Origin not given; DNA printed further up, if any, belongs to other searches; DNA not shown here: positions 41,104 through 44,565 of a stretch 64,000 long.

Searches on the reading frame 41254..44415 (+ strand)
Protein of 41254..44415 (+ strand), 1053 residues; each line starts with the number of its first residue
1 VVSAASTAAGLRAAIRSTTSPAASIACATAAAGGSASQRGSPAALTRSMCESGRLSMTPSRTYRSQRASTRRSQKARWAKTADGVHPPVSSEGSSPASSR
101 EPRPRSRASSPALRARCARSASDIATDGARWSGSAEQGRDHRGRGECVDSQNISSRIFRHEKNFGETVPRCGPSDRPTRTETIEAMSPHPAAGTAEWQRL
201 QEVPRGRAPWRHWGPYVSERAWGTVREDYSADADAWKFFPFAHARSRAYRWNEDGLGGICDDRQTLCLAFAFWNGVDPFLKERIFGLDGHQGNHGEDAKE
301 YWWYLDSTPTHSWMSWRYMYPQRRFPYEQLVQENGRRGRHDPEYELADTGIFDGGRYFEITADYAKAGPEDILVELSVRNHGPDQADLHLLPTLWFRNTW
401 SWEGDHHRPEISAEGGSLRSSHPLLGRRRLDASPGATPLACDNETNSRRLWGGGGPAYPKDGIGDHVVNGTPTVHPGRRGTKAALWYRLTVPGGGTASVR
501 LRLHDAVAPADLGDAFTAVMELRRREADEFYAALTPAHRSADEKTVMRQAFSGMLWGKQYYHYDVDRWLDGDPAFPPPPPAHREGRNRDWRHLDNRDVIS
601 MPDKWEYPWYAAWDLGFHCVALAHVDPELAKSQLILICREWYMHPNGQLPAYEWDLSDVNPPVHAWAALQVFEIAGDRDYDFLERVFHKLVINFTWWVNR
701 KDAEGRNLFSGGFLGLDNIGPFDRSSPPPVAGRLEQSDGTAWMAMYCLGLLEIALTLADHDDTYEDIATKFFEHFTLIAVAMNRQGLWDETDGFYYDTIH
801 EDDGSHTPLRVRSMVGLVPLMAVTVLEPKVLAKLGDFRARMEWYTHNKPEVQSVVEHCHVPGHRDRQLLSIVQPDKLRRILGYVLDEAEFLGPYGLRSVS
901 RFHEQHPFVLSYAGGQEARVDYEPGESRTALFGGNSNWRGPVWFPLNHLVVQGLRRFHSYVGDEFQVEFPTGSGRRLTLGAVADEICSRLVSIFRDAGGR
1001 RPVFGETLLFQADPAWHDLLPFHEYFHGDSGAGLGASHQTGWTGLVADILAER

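Call 18: search_protein_families(library=pfam, proteins=[window:41254-44415:+], max_evalue=0.001)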
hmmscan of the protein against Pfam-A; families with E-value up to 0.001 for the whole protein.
window:41254-44415:+ (1053 aa): 2 families
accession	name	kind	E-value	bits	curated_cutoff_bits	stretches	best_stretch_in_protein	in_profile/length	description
PF22422.2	MGH1-like_GH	-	1e-24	88.2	27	2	607-829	1-256/356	Mannosylglycerate hydrolase MGH1-like glycoside hydrolase domain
PF03200.22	Glyco_hydro_63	-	2.4e-09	36.9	22.4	1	715-963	235-432/492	Glycosyl hydrolase family 63 C-terminal domain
